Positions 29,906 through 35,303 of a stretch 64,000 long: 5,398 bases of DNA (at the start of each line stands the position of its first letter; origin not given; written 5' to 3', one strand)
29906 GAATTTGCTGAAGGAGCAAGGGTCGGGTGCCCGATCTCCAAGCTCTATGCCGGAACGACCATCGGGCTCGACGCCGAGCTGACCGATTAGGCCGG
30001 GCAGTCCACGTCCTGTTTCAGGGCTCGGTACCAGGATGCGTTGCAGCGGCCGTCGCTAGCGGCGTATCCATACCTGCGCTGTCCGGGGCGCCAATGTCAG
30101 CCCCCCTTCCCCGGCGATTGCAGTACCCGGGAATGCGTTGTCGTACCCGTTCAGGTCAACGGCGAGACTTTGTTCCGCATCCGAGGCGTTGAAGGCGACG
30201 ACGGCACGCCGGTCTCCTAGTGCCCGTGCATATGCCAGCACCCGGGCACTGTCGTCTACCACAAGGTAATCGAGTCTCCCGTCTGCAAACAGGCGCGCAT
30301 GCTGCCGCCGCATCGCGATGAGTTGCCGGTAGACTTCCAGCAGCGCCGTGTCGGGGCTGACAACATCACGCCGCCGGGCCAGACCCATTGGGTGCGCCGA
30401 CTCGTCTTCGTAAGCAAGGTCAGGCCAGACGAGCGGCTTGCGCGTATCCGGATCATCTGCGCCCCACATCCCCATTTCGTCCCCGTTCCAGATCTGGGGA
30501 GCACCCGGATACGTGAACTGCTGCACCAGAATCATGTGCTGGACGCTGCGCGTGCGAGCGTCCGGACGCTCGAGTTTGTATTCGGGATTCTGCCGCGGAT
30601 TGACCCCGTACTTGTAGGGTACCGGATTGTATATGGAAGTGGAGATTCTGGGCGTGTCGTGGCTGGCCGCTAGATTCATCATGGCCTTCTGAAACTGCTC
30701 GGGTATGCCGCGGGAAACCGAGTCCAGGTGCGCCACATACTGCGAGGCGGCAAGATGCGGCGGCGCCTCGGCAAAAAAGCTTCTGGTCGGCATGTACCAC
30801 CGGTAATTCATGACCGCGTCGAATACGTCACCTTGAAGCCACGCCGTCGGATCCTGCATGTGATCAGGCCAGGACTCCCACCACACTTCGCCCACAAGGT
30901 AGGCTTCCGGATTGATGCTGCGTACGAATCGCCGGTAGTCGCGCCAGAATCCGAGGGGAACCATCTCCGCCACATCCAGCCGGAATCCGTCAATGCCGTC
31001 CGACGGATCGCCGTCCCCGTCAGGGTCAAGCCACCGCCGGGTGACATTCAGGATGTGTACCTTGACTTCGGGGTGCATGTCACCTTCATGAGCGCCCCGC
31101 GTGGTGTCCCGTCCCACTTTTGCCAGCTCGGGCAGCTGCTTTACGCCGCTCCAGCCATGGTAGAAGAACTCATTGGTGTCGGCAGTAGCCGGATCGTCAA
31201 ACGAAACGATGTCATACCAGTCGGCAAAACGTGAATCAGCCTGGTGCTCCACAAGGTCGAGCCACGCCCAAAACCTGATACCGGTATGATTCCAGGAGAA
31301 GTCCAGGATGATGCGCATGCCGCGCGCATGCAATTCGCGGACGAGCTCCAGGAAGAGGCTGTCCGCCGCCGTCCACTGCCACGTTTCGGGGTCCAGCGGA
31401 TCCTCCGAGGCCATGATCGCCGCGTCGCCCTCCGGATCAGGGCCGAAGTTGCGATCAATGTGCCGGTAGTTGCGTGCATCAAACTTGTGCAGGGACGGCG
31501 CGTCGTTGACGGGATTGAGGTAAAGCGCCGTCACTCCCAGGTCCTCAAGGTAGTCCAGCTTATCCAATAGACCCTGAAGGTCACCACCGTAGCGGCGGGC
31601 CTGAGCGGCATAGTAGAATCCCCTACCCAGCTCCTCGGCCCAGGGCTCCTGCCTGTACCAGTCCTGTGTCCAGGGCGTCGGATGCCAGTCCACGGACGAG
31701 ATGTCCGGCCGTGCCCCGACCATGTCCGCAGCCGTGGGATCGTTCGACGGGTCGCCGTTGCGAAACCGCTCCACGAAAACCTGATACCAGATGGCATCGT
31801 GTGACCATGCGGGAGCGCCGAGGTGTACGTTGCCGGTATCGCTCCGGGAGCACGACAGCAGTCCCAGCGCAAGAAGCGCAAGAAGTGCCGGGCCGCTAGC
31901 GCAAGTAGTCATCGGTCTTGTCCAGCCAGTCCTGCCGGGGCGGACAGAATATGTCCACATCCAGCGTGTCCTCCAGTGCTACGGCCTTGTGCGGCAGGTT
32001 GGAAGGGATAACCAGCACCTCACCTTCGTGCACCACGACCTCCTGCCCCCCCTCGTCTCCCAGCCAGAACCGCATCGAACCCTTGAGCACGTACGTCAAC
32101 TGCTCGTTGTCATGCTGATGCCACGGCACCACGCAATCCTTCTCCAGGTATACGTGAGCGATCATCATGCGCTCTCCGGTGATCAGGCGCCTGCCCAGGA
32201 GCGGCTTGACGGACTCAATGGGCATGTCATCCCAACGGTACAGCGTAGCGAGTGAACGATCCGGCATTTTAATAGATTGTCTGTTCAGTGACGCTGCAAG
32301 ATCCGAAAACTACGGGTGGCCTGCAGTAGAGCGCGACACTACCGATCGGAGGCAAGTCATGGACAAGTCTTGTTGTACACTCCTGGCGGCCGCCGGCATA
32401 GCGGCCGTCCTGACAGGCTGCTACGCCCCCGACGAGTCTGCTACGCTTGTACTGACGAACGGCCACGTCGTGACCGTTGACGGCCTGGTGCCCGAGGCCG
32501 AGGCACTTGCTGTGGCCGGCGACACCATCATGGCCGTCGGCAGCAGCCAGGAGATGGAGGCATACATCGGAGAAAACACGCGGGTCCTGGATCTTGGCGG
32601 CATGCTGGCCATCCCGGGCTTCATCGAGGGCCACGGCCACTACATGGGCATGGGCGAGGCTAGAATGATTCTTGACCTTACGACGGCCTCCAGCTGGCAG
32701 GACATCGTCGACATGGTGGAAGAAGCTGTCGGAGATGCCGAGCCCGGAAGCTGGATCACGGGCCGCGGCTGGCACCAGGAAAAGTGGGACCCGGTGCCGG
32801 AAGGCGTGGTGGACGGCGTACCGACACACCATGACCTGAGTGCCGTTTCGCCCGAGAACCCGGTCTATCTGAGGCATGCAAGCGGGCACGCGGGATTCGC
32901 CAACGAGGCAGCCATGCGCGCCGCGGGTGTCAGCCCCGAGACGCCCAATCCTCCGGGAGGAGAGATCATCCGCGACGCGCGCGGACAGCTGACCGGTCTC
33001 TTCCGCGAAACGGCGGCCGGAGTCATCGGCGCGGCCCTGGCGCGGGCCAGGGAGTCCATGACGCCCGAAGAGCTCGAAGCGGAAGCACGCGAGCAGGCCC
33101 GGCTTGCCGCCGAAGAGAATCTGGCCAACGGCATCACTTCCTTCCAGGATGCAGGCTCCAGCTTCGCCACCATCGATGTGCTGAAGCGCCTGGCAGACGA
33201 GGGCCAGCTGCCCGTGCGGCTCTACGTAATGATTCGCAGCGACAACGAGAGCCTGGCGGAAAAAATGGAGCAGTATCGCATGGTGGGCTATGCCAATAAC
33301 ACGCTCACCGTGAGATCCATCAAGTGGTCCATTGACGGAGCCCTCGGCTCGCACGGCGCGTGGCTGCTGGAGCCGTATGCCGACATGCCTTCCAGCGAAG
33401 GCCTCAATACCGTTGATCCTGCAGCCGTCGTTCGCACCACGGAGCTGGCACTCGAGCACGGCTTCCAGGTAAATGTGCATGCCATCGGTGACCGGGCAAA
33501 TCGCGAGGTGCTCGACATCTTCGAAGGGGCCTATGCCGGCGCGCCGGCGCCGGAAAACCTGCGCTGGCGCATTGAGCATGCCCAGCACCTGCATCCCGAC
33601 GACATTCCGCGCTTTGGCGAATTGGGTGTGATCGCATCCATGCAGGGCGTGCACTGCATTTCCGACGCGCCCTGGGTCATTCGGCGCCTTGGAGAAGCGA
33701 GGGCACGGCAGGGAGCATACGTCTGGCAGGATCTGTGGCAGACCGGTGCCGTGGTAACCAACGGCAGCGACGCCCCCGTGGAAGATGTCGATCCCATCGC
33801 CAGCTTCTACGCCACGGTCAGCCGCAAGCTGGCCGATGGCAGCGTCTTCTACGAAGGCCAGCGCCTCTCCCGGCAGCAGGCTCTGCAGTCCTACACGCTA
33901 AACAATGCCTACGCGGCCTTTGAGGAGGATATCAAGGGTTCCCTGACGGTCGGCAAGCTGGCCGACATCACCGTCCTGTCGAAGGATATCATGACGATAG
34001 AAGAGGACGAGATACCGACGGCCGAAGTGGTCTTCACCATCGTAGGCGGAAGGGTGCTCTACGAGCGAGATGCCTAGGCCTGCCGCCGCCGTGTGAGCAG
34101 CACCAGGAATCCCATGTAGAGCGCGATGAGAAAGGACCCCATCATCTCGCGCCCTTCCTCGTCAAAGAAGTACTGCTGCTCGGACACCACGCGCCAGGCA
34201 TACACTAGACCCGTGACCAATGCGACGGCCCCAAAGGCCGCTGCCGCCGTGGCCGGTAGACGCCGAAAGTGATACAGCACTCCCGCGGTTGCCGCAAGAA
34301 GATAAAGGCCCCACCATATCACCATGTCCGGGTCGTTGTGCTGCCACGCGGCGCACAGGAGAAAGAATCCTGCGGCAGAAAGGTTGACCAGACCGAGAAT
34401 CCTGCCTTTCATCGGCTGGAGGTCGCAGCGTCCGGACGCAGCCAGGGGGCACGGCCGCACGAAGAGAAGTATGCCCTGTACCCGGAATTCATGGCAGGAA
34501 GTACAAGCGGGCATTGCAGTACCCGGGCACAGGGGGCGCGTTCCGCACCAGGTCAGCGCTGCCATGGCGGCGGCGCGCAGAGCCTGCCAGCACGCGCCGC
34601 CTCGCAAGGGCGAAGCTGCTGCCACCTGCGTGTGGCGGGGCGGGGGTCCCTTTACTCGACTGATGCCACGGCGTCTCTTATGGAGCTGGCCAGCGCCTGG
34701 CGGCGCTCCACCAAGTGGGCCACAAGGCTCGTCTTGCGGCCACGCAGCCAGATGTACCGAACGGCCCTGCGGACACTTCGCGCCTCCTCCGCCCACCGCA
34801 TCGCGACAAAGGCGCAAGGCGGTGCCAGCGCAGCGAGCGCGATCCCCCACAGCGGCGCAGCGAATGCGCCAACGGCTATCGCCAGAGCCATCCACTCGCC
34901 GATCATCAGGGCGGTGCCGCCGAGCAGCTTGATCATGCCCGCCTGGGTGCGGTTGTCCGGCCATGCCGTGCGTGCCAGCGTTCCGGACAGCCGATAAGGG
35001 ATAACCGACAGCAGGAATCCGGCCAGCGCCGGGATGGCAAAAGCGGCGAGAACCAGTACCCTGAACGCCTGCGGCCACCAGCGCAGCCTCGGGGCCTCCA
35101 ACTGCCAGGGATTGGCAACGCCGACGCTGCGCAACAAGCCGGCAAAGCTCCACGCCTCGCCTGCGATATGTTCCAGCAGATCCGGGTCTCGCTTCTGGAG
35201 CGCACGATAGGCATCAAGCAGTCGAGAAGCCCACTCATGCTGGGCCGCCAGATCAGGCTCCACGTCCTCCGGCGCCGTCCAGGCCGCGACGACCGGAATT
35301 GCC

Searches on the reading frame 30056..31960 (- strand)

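Call 7: search_protein_families(library=pfam, proteins=[window:30056-31960:-])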
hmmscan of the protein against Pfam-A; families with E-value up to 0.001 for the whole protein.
window:30056-31960:- (634 aa): 3 families
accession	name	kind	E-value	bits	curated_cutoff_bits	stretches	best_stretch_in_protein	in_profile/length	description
PF00128.31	Alpha-amylase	-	4.8e-44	151.7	22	2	203-556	69-442/446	Alpha amylase, catalytic domain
PF11941.14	DUF3459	-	3.5e-07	30.9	22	1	543-630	1-89/90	Domain of unknown function (DUF3459)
PF16657.11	Malt_amylase_C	-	0.00071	20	27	0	565-608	5-45/75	Maltogenic Amylase, C-terminal domain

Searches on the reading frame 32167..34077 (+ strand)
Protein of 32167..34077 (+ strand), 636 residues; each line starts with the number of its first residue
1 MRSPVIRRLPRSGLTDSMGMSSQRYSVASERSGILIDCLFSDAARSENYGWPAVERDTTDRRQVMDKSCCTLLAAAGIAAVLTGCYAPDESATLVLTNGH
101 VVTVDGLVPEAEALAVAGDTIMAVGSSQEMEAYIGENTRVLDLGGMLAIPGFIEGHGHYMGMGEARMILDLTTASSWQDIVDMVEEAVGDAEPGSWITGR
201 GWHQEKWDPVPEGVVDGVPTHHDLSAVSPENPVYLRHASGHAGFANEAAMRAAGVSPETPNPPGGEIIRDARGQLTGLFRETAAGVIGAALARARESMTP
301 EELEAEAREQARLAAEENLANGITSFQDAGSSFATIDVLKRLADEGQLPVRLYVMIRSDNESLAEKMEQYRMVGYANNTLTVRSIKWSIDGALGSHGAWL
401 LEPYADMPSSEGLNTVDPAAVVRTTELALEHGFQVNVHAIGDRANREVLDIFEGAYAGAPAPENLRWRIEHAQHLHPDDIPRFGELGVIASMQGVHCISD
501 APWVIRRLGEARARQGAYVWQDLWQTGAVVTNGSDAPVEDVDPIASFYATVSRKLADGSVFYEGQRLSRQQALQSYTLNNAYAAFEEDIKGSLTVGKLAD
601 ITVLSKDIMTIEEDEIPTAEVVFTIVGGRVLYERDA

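Call 7: search_protein_families(library=pfam, proteins=[window:32167-34077:+])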
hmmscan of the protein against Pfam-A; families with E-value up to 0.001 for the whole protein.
window:32167-34077:+ (636 aa): 2 families
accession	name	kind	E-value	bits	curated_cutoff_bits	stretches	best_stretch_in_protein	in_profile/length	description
PF07969.17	Amidohydro_3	-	1.8e-101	341.4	29.7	1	139-632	1-472/472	Amidohydrolase family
PF01979.26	Amidohydro_1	-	2.8e-14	53.6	25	1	305-630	32-344/345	Amidohydrolase family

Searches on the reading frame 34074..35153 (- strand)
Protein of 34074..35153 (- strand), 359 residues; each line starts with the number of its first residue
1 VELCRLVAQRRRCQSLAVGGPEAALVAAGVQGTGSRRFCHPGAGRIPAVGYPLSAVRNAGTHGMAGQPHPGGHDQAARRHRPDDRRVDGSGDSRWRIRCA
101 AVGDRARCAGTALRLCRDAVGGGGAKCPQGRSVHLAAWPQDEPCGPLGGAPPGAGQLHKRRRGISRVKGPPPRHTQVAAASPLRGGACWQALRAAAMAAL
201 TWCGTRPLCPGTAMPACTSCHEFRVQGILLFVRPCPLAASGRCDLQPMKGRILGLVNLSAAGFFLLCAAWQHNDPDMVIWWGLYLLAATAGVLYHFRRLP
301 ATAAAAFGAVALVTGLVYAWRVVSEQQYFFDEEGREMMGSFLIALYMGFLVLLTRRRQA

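Call 7: search_protein_families(library=pfam, proteins=[window:34074-35153:-])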
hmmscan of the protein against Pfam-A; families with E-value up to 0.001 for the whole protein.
window:34074-35153:- (359 aa): 1 family
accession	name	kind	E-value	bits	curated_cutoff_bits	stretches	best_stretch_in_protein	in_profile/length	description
PF15071.11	TMEM220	-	3.6e-15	56.9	27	1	263-350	1-98/100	Transmembrane family 220, helix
